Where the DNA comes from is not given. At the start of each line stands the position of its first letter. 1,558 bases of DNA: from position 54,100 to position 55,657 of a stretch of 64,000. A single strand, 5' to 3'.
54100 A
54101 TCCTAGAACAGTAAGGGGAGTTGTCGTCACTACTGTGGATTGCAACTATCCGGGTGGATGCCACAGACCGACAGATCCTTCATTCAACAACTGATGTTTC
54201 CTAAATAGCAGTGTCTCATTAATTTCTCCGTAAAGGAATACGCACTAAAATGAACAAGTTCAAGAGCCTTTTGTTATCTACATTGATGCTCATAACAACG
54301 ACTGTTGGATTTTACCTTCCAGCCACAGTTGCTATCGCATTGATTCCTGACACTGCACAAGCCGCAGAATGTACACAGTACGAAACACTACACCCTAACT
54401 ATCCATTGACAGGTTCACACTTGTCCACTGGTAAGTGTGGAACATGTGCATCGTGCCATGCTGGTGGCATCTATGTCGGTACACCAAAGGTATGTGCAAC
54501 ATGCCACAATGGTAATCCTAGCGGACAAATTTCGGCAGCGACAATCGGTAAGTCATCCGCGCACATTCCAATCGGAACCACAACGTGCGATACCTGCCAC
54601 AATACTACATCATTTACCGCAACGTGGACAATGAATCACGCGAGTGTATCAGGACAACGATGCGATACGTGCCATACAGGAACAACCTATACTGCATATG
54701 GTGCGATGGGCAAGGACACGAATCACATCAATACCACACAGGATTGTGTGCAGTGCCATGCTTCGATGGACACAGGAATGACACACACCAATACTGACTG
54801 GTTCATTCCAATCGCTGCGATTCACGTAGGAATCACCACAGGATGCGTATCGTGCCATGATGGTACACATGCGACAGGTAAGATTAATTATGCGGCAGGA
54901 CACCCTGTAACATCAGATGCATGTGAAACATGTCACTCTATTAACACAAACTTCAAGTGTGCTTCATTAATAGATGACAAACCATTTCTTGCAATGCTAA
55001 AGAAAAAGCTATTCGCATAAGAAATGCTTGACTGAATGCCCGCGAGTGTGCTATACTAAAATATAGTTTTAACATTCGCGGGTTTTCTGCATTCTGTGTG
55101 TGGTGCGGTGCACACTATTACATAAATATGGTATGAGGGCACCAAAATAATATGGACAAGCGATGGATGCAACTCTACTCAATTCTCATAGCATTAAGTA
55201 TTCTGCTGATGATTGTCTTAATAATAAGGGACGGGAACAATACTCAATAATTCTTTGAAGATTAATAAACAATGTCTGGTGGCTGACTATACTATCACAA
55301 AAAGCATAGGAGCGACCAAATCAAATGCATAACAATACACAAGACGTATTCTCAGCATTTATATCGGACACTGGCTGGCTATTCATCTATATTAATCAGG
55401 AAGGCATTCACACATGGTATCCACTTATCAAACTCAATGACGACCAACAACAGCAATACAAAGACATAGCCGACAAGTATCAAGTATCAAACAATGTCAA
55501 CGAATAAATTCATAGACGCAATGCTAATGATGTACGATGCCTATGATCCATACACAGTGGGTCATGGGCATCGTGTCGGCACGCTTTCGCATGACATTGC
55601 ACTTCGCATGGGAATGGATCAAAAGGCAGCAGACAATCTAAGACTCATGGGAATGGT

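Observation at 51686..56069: Phage-borne porin-cytochrome-like module: TPR/beta-barrel OM lipoprotein, two secreted multiheme cytochromes and an HD-GYP phosphodiesterase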

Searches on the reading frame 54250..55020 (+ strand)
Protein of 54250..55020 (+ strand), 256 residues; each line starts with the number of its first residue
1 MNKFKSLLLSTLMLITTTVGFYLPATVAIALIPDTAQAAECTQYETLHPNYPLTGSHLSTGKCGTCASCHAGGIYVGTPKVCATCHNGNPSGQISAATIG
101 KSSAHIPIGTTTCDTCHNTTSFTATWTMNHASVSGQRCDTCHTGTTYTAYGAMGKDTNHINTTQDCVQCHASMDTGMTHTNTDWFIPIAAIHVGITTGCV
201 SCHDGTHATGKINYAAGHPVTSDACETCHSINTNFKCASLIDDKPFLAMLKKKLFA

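Call 5: search_protein_families(library=pfam, proteins=[window:54250-55020:+], max_evalue=1)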
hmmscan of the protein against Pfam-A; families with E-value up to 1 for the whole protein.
window:54250-55020:+ (256 aa): 5 families
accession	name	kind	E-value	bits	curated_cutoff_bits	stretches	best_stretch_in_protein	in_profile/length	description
PF14522.11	Cytochrome_C7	-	7.7e-10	38.9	24.8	3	104-170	7-66/67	Cytochrome c7 and related cytochrome c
PF09699.15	Paired_CXXCH_1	-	6e-07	29.5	20.6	2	130-174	1-40/41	Doubled CXXCH motif (Paired_CXXCH_1)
PF02085.21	Cytochrom_CIII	-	7.7e-06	26.6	22.9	2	50-120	18-85/101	Class III cytochrome C family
PF14537.11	Cytochrom_c3_2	-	1.1e-05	26.2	25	3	134-230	5-79/79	Cytochrome c3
PF22113.1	Mtrc-MtrF_II-IV_dom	-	0.00023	21.2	30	2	153-237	71-171/176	Outer membrane cytochrome MtrC/MtrF-like, domains II/IV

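Call 6: search_protein_families(library=ncbifam, proteins=[window:54250-55020:+], max_evalue=1)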
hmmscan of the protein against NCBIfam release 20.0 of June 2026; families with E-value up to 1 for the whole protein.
window:54250-55020:+ (256 aa): 2 families
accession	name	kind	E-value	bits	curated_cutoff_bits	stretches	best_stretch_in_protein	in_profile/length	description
TIGR01905.1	paired_CXXCH_1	subfamily_domain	0.0014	18.5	25.2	2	130-173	1-39/41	doubled CXXCH domain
TIGR04257.1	nanowire_3heme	domain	0.034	14.3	40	0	104-170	19-74/75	c(7)-type cytochrome triheme domain-containing protein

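Call 11: search_protein_families(library=phrogs, proteins=[window:54250-55020:+], max_evalue=0.01)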
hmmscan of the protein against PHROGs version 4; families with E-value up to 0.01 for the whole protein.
window:54250-55020:+ (256 aa): 0 families

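Call 23: find_homologous_proteins(query=window:54250-55020:+, max_evalue=0.001)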
Query window:54250-55020:+ (256 aa): 172 proteins with E <= 0.001 among 1223 candidates; the best 120 are listed.
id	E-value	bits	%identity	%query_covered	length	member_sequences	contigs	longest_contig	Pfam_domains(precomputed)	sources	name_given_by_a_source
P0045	3.0e-138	477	82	100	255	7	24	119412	PF09699.16,PF14537.12,PF02085.22,PF14522.12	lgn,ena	-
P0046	5.6e-109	382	67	99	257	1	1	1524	PF09699.16,PF02085.22,PF14522.12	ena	-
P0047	2.5e-106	373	65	100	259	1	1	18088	PF09699.16,PF02085.22,PF14522.12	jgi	jgi:hypothetical protein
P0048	6.2e-106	372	65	99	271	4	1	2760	PF09699.16,PF14537.12,PF02085.22,PF14522.12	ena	-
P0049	9.1e-106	371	68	99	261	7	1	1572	PF02085.22,PF14522.12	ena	-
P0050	3.1e-105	369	64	99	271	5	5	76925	PF09699.16,PF14537.12,PF02085.22,PF14522.12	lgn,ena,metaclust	metaclust:\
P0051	1.4e-104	367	65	99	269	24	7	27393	PF09699.16,PF14537.12,PF02085.22,PF14522.12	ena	-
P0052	4.3e-104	366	66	99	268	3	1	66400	PF09699.16,PF02085.22,PF14522.12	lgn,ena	-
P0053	5.1e-104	365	65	99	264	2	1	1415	PF09699.16,PF02085.22,PF14522.12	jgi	-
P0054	6.2e-104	365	65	99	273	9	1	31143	PF09699.16,PF02085.22,PF14522.12,PF22113.2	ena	-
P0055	2.2e-103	363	66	97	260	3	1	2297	PF09699.16,PF14537.12,PF02085.22,PF14522.12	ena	-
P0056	2.1e-102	360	64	100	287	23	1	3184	PF09699.16,PF02085.22,PF14522.12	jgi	-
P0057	1.7e-101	357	70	89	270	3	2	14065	PF02085.22,PF14522.12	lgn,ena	-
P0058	1.8e-101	357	67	95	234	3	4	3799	PF09699.16,PF14537.12,PF02085.22,PF14522.12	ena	-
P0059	3.1e-100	353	63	100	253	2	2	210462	PF09699.16,PF02085.22,PF14522.12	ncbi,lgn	-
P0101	8.5e-66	240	52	91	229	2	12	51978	PF14522.12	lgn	-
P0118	4.4e-59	218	51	86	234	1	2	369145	PF09699.16,PF14522.12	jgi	jgi:hypothetical protein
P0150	5.5e-21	93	39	79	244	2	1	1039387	PF09699.16,PF14537.12,PF02085.22,PF14522.12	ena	-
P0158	4.4e-18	84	30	83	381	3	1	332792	PF14537.12,PF02085.22,PF14522.12,PF22113.2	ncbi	ncbi:MAG: hypothetical protein AB1810_06605 [Pseudomonadota bacterium]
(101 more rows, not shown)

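Call 24: find_encoding_contigs(protein=P0150, flank=10000, max_places=2)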
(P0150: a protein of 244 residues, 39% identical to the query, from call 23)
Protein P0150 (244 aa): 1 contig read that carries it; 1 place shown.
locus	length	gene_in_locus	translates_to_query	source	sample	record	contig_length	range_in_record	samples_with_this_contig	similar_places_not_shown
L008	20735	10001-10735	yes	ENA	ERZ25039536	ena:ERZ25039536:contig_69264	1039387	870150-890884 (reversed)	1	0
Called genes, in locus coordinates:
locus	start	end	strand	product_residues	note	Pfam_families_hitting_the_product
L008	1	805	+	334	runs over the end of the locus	PF14321:DUF4382 (weak)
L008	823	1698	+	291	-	-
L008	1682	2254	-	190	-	PF20112:DUF6502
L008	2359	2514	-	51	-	-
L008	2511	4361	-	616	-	-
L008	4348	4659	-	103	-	-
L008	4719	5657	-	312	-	PF13187:Fer4_9 (faint), PF12838:Fer4_7 (faint), PF12797:Fer4_2 (weak), PF00037:Fer4 (weak), PF12837:Fer4_6 (weak), PF13237:Fer4_10, PF14697:Fer4_21, PF13738:Pyr_redox_3, +1 more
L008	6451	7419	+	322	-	PF00515:TPR_1 (faint), PF07719:TPR_2 (faint), PF13431:TPR_17 (faint), PF13432:TPR_16 (faint), PF23914:TPR_CcmH_CycH, PF05843:Suf (weak), PF23892:Ig_CycH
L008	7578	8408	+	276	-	-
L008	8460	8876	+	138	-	-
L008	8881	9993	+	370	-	PF02085:Cytochrom_CIII (faint), PF14522:Cytochrome_C7 (faint), PF14537:Cytochrom_c3_2 (faint)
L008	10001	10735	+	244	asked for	PF02085:Cytochrom_CIII (faint), PF14522:Cytochrome_C7 (faint), PF09699:Paired_CXXCH_1 (faint), PF14537:Cytochrom_c3_2 (faint)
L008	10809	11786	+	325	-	-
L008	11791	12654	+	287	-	-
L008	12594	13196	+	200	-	PF14522:Cytochrome_C7 (faint), PF14537:Cytochrom_c3_2 (faint)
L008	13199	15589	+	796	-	PF05036:SPOR (faint)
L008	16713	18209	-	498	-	PF02366:PMT, PF13231:PMT_2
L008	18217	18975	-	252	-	PF00535:Glycos_transf_2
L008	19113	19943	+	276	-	PF01545:Cation_efflux, PF16916:ZT_dimer (weak)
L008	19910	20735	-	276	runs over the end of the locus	PF04028:DUF374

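Call 25: find_encoding_contigs(protein=P0158, flank=10000, max_places=2)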
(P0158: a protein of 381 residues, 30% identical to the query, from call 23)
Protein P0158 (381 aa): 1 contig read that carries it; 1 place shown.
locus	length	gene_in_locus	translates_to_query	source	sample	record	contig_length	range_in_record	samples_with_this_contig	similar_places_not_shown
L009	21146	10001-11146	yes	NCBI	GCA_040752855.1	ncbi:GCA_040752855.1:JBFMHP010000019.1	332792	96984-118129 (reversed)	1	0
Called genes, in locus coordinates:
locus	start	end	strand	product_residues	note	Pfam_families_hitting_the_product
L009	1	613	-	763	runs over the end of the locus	PF00575:S1, PF10150:RNase_E_G, PF20833:RNase_E_G_Thio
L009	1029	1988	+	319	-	PF01479:S4, PF00849:PseudoU_synth_2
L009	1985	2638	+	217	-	PF00702:Hydrolase, PF12710:HAD, PF13419:HAD_2, PF13242:Hydrolase_like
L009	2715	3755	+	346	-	PF25145:NfeD1b_N (weak), PF01343:Peptidase_S49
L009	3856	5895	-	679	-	-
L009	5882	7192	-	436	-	PF13187:Fer4_9 (faint), PF00037:Fer4 (faint), PF13237:Fer4_10, PF14697:Fer4_21 (weak), PF12838:Fer4_7 (weak), PF07992:Pyr_redox_2, PF12831:FAD_oxidored (weak), PF13738:Pyr_redox_3, +9 more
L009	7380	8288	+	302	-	-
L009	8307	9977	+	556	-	PF02085:Cytochrom_CIII (faint), PF14537:Cytochrom_c3_2 (faint), PF22113:Mtrc-MtrF_II-IV_dom (faint), PF14522:Cytochrome_C7 (weak)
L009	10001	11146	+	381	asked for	PF02085:Cytochrom_CIII (faint), PF14522:Cytochrome_C7 (faint), PF22113:Mtrc-MtrF_II-IV_dom (faint), PF14537:Cytochrom_c3_2 (faint)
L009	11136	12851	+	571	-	-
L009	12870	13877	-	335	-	PF14522:Cytochrome_C7 (faint), PF14537:Cytochrom_c3_2 (faint), PF09699:Paired_CXXCH_1 (weak)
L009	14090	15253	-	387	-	-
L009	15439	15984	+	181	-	PF04011:LemA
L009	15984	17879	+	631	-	PF09972:DUF2207, PF20990:DUF2207_C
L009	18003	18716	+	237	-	-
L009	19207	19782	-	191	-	PF02545:Maf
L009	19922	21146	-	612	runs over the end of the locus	PF00682:HMGL-like, PF02436:PYC_OADA, PF00364:Biotin_lipoyl, PF25917:BSH_RND (weak)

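Call 55: search_solved_structures(query=A2, max_evalue=1)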
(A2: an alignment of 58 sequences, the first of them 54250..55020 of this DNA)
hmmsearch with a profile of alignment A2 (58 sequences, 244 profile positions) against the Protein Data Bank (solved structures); distinct sequences matched with E-value up to 1: 15.
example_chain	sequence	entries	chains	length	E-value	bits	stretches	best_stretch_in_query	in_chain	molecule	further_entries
3ov0_A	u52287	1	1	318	2.6e-05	27.1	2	51-163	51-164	Cytochrome c family protein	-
3ouq_A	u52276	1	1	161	0.00077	22.3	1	51-138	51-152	Cytochrome c family protein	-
9wqv_C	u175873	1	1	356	0.002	20.9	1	92-160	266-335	Photosynthetic reaction center cytochrome c subunit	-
6r2q_A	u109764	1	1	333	0.021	17.6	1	72-160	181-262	Cystathionine beta-synthase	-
9h19_C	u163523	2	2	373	0.053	16.3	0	124-140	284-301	Photosynthetic reaction center cytochrome c subunit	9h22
7o0u_C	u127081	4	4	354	0.082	15.6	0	124-141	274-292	MULTIHEME_CYTC domain-containing protein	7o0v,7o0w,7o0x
6btm_A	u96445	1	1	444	0.11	15.3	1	103-175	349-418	Alternative Complex III subunit A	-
9m8m_C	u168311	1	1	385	0.11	15.2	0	121-141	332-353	Photosynthetic reaction center cytochrome c subunit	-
1fs7_A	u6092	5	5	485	0.16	14.7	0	91-219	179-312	CYTOCHROME C NITRITE REDUCTASE | Cytochrome c-552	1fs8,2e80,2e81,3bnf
3bng_A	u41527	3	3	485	0.19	14.5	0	91-219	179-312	Cytochrome c-552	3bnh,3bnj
5yq7_C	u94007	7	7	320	0.23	14.2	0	112-151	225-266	Cytochrome subunit of photosynthetic reaction center | MULTIHEME_CYTC DOMAIN-CONTAINING PROTEIN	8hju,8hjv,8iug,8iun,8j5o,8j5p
1fs9_A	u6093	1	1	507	0.25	14.1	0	92-219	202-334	CYTOCHROME C NITRITE REDUCTASE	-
1kwj_A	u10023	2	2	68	0.26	14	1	181-223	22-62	cytochrome c7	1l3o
1ehj_A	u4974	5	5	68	0.29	13.8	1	174-223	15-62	CYTOCHROME C7 | CYTOCHROME C551.5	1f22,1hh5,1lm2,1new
1nlt_A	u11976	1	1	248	0.49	13.1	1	48-109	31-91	Mitochondrial protein import protein MAS5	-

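Call 64: predict_structure(alignment_id=A2)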
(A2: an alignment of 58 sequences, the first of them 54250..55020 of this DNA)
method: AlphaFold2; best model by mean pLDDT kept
length: 256 residues; sequences in the alignment: 58
mean_pLDDT: 63.3   pTM: 0.41
mean pLDDT of the five models: 63.3, 62.7, 61.7, 60.7, 55.8
residues with pLDDT >= 90: 9; 70-90: 74; 50-70: 123; < 50: 50
segments of 3 or more residues with pLDDT < 50: 52-79, 84-99
pLDDT, mean of each block of 10 residues (from residue 1): 88 85 64 54 55 42 32 45 48 43 67 63 61 77 73 73 72 64 65 68 68 67 66 67 75 61
secondary structure, 60 per line:
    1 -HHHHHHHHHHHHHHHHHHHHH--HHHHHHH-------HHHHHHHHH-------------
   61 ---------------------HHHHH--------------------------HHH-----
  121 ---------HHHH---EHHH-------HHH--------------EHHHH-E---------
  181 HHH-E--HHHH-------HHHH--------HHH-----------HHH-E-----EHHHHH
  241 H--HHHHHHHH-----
elements in order: H2-22 H25-31 H39-47 H82-86 H130-133 H166-169 H188-191 H199-202 H236-241 H244-251

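Call 65: find_homologous_proteins(query=L009:11136-12851:+, max_evalue=0.001)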
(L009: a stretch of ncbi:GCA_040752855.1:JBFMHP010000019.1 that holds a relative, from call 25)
Query L009:11136-12851:+ (571 aa): 1197 proteins with E <= 0.001 among 8000 candidates; the best 120 are listed.
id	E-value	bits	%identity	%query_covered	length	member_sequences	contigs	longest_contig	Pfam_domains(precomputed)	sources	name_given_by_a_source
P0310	0.0e+0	1320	100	100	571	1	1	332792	-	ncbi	ncbi:MAG: hypothetical protein AB1810_06600 [Pseudomonadota bacterium]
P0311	7.5e-222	756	61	96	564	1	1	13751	-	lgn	-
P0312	2.1e-203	695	58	94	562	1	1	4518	-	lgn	-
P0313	1.5e-182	626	54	95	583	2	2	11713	-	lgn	-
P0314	1.7e-181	623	54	95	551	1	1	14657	-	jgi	jgi:hypothetical protein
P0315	4.3e-178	611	53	96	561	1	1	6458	-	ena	-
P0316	1.1e-174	600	52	98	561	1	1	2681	-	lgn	-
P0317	5.3e-174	598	50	99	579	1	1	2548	PF02264.23,PF13371.13,PF07719.24,PF13174.13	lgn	-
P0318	4.0e-170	585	51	99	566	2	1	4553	-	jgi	-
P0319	1.0e-169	584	50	95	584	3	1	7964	PF13371.13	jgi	-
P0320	3.3e-162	559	47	99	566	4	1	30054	PF13174.13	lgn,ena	-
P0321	2.1e-161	556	48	94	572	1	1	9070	PF13432.13,PF13174.13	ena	-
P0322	2.9e-161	556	46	99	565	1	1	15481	PF13371.13,PF00515.35,PF13432.13,PF13428.13,PF13181.13,PF07719.24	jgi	-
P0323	6.8e-154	531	46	95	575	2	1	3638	PF13432.13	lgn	-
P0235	3.4e-153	529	48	96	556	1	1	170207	PF13432.13,PF13174.13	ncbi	-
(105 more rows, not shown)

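Call 71: find_encoding_contigs(protein=P0059, flank=8000, max_places=2)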
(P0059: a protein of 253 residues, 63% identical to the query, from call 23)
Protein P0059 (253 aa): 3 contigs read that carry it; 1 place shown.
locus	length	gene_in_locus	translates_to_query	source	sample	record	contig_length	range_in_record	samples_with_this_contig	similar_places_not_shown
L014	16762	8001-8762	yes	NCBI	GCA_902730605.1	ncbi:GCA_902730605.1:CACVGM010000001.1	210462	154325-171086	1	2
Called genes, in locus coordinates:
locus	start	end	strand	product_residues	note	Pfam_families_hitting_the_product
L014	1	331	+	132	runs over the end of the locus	PF00472:RF-1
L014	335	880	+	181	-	-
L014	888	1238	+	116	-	-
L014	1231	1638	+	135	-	-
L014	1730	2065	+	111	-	PF24835:DUF7717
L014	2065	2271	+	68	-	-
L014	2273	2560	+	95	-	-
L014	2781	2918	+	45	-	-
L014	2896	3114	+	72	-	-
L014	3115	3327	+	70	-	-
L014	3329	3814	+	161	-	PF18143:HAD_SAK_2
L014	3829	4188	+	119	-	-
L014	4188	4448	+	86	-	-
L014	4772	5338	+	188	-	PF27024:Phage_T7_kinase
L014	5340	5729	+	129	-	PF00383:dCMP_cyt_deam_1, PF14437:MafB19-deam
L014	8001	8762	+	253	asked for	PF02085:Cytochrom_CIII (faint), PF09699:Paired_CXXCH_1 (faint), PF14522:Cytochrome_C7 (weak)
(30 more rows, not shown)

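Call 72: find_encoding_contigs(protein=P0118, flank=8000, max_places=2)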
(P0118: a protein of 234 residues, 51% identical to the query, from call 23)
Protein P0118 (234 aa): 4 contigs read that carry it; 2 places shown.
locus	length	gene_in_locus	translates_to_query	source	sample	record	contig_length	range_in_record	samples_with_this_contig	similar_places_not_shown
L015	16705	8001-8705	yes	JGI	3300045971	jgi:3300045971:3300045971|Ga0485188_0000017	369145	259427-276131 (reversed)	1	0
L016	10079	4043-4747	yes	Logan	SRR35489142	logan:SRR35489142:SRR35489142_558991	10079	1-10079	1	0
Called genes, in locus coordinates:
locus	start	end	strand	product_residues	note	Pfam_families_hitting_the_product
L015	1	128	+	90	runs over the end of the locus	-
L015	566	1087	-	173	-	-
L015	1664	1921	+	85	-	PF04193:PQ-loop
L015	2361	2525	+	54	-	-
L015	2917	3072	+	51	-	-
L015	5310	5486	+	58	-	-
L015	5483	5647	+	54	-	-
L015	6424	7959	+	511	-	-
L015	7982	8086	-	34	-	-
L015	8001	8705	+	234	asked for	PF14522:Cytochrome_C7 (faint), PF09699:Paired_CXXCH_1 (faint)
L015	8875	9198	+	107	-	-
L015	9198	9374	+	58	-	-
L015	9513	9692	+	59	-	-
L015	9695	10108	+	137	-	-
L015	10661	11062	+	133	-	-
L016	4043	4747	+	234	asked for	PF14522:Cytochrome_C7 (faint), PF09699:Paired_CXXCH_1 (faint)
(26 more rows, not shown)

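Call 94: find_encoding_contigs(protein=P0101, flank=10000, max_places=2)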
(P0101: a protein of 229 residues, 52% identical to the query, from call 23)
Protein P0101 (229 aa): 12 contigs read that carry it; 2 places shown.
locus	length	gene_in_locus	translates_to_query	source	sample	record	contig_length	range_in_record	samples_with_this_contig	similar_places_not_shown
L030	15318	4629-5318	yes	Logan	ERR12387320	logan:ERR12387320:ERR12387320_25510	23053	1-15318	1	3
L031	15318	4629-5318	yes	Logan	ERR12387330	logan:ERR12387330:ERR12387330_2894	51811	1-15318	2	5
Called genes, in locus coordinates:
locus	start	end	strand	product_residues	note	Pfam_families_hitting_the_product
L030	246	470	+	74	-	-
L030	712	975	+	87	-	-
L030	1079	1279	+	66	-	-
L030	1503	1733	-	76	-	-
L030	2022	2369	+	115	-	-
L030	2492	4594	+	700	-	-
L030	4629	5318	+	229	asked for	PF14522:Cytochrome_C7 (faint)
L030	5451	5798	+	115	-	-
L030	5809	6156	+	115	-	-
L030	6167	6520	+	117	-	-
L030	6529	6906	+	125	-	-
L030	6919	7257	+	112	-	-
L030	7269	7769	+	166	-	-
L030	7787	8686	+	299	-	PF13688:Reprolysin_5 (weak), PF13582:Reprolysin_3 (faint)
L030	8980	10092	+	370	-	PF20706:GT4-conflict (weak), PF13692:Glyco_trans_1_4 (weak)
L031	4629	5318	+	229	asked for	PF14522:Cytochrome_C7 (faint)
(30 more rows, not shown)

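Call 107: search_dna_similar(query=window:54250-55020:+, collection=phages, mode=protein, max_rows=15, max_evalue=0.001)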
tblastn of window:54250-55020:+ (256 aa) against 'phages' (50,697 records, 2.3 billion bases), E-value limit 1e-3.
No match.

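Call 108: search_dna_similar(query=L009:11136-12851:+, collection=plasmids, mode=protein, max_rows=15, max_evalue=0.00001)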
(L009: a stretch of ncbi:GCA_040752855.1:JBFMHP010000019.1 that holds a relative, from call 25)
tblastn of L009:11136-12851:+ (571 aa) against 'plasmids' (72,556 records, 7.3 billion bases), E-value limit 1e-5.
No match.

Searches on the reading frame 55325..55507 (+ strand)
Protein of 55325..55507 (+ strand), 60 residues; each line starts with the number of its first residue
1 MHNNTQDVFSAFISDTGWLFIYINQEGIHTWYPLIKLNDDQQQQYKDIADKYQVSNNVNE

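Call 5: search_protein_families(library=pfam, proteins=[window:55325-55507:+], max_evalue=1)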
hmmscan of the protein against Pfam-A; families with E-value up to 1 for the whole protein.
window:55325-55507:+ (60 aa): 0 families

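Call 6: search_protein_families(library=ncbifam, proteins=[window:55325-55507:+], max_evalue=1)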
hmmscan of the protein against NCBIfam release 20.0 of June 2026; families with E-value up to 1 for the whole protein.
window:55325-55507:+ (60 aa): 2 families
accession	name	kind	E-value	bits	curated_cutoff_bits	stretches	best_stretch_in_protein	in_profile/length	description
NF005266.0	PRK06770.1-2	equivalog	0.017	14.6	396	1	14-53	99-139/201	hypothetical protein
NF041289.1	KorA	subfamily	0.058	13.1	100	1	20-49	20-49/91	KorA family transcriptional regulator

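Call 11: search_protein_families(library=phrogs, proteins=[window:55325-55507:+], max_evalue=0.01)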
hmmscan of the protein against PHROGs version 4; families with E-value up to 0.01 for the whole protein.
window:55325-55507:+ (60 aa): 0 families
